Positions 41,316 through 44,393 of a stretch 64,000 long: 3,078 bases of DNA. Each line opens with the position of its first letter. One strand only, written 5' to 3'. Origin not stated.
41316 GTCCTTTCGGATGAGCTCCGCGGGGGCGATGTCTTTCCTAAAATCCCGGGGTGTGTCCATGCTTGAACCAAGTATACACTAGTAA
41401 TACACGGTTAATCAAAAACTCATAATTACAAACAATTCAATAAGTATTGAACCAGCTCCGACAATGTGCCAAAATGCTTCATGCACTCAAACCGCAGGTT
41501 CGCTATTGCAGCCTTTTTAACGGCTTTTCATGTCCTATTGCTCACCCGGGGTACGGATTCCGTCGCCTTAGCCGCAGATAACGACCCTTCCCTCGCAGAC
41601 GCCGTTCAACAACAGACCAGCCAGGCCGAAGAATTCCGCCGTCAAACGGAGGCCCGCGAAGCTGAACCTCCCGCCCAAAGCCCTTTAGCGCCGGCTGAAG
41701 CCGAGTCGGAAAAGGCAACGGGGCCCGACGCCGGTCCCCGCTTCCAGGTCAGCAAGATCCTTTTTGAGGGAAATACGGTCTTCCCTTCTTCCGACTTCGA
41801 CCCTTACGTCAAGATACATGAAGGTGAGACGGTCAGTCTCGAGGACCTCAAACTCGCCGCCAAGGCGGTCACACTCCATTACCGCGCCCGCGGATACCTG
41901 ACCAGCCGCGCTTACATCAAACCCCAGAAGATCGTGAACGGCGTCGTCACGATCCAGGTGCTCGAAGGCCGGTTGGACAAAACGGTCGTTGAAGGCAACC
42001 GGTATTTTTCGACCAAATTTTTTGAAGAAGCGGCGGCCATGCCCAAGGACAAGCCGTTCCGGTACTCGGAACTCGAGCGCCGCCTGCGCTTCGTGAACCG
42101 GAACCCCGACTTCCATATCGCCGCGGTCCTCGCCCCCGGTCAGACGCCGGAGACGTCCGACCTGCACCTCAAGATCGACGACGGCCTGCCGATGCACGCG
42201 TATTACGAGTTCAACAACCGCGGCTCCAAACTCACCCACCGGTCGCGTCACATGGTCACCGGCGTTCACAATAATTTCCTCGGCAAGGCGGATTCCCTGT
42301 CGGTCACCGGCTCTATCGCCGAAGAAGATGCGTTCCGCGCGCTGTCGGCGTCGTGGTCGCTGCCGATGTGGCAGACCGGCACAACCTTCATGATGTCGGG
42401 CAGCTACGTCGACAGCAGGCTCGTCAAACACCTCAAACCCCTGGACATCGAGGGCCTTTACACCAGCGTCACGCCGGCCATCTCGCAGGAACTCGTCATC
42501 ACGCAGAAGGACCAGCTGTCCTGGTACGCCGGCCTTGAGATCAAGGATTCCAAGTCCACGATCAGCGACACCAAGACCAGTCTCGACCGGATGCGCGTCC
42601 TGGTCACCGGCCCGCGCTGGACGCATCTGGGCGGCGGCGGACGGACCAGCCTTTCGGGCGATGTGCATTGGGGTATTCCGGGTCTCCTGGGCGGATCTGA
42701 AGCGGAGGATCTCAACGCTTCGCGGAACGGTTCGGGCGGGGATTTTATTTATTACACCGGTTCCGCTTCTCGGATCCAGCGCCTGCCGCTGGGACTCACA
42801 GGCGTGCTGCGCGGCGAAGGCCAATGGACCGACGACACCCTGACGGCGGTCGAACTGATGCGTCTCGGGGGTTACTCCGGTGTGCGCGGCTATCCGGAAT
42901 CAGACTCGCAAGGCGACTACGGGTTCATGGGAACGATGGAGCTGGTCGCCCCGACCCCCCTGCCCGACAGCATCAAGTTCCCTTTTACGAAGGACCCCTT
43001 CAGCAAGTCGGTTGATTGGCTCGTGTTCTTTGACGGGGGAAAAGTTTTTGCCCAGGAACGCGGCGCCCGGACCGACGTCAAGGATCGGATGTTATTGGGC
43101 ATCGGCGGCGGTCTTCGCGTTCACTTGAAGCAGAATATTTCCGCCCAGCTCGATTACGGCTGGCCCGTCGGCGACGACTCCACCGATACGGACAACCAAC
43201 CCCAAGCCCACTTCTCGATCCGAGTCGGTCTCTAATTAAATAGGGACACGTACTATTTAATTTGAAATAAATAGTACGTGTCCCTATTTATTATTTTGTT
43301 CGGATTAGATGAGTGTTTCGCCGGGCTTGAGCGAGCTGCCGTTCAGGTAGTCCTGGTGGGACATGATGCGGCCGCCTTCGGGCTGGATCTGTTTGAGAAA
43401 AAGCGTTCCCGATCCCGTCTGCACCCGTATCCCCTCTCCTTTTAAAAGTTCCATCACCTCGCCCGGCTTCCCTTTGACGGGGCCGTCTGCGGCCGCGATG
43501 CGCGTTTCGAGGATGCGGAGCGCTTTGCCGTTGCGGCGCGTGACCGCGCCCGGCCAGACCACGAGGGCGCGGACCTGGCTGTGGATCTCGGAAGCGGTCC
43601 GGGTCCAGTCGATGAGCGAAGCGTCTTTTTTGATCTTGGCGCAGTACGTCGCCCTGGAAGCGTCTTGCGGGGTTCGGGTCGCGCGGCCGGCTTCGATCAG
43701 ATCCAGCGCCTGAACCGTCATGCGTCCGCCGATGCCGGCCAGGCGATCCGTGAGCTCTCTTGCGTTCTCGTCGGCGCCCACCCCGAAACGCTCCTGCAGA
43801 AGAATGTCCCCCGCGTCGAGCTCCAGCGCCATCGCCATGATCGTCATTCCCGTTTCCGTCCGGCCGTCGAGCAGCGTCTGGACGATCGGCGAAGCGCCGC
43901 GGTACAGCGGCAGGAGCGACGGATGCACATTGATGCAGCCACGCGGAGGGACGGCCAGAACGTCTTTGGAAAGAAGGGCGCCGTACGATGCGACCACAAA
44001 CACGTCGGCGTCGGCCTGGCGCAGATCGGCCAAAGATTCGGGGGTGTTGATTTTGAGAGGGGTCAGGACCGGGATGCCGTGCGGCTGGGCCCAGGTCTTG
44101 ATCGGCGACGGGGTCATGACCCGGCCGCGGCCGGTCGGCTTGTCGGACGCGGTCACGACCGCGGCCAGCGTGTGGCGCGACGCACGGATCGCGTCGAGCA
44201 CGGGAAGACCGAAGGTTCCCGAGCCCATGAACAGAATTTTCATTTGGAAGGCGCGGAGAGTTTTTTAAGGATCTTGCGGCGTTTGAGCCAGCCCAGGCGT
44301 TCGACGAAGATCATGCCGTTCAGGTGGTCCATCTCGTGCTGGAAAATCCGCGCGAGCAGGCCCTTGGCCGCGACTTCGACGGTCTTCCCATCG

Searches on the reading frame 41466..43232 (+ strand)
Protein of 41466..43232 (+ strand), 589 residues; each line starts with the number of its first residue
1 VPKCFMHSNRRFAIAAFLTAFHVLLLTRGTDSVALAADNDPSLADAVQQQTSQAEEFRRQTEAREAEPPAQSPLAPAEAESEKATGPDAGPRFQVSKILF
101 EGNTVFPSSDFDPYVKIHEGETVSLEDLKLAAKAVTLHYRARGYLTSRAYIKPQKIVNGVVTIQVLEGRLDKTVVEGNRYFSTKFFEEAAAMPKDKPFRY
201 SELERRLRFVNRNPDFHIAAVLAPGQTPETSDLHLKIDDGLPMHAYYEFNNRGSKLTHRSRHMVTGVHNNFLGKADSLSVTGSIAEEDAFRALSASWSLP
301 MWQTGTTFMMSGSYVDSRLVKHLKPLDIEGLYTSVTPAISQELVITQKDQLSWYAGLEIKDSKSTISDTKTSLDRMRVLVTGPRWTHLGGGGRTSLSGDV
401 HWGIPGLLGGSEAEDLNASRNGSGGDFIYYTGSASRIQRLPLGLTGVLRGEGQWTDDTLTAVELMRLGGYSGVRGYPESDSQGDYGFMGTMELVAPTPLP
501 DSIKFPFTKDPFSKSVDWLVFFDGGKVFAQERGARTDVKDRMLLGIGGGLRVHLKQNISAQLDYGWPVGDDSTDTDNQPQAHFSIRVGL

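Call 68: search_protein_families(library=pfam, proteins=[window:41466-43232:+])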
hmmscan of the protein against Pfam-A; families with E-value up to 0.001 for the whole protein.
window:41466-43232:+ (589 aa): 4 families
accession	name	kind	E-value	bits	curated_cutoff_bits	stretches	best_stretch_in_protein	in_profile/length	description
PF03865.19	ShlB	-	7.3e-24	85.2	22.7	1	230-551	2-310/311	Haemolysin secretion/activation protein ShlB/FhaC/HecB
PF08479.16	POTRA_2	-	2.8e-21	75.6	24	1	93-168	1-76/76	POTRA domain, ShlB-type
PF07244.20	POTRA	-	3.8e-08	34.3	21.3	1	94-168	2-79/79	Surface antigen variable number repeat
PF01103.29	Omp85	-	1.2e-07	32.1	24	1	439-585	165-321/325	Omp85 superfamily domain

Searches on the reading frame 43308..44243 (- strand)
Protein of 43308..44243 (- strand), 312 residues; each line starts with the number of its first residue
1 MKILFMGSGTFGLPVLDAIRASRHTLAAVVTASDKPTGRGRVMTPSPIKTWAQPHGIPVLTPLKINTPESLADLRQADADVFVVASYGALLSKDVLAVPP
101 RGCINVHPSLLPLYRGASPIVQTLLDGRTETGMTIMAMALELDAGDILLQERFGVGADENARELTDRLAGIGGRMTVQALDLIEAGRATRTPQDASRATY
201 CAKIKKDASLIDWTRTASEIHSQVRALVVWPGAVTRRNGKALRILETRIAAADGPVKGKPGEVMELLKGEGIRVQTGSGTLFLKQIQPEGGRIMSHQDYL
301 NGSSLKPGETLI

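Call 68: search_protein_families(library=pfam, proteins=[window:43308-44243:-])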
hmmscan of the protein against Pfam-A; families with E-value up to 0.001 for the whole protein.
window:43308-44243:- (312 aa): 2 families
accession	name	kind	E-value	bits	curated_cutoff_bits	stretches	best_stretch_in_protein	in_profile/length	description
PF00551.24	Formyl_trans_N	-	5.9e-39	134.1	26.1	1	1-180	1-181/181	Formyl transferase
PF02911.23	Formyl_trans_C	-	4.8e-24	84.9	21.1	1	203-303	1-99/100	Formyl transferase, C-terminal domain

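Call 74: find_homologous_proteins(query=window:43308-44243:-, max_evalue=1e-40)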
Query window:43308-44243:- (312 aa): 2093 proteins with E <= 1e-40 among 8000 candidates; the best 120 are listed.
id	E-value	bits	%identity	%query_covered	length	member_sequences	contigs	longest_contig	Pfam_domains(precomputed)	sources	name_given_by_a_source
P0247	1.7e-200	682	100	100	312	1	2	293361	PF00551.25,PF02911.24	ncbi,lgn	-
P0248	5.2e-146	503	75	100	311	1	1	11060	PF00551.25,PF02911.24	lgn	-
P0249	2.4e-133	462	67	98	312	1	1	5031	PF00551.25,PF02911.24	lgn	-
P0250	2.4e-130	452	68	100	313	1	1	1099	PF00551.25,PF02911.24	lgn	-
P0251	5.7e-127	441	66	100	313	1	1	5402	PF00551.25,PF02911.24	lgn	-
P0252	3.1e-124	432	65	97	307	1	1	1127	PF00551.25,PF02911.24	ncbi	-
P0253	4.0e-124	432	63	100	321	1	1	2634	PF00551.25,PF02911.24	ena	-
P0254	1.7e-123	430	64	97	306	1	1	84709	PF00551.25,PF02911.24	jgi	jgi:methionyl-tRNA formyltransferase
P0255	4.4e-122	425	64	97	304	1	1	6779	PF00551.25,PF02911.24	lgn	-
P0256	2.3e-121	422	62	100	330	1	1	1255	PF00551.25,PF02911.24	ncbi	-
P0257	2.6e-121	422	61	100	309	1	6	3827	PF00551.25,PF02911.24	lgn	-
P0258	2.8e-120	419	62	98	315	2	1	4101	PF00551.25,PF02911.24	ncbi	-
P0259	9.2e-120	417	61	100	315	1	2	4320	PF00551.25,PF02911.24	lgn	-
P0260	3.7e-116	405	59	100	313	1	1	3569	PF00551.25,PF02911.24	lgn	-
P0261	9.1e-115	401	59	100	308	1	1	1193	PF00551.25,PF02911.24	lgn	-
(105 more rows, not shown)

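Call 75: find_encoding_contigs(protein=P0248, flank=3000, max_places=1)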
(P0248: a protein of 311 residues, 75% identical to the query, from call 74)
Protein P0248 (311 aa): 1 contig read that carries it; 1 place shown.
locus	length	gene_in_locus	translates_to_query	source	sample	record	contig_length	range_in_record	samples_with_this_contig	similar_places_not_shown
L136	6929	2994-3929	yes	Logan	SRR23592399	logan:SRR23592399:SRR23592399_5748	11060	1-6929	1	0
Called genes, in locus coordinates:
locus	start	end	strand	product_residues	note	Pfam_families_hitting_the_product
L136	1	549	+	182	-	?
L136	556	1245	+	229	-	PF04366:Ysc84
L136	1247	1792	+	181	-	PF00293:NUDIX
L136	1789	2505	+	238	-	PF01479:S4, PF00849:PseudoU_synth_2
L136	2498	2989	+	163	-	PF01327:Pep_deformylase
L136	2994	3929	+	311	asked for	PF00551:Formyl_trans_N, PF02911:Formyl_trans_C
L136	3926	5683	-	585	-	PF08479:POTRA_2, PF03865:ShlB, PF01103:Omp85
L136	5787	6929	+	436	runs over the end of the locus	PF00571:CBS (weak)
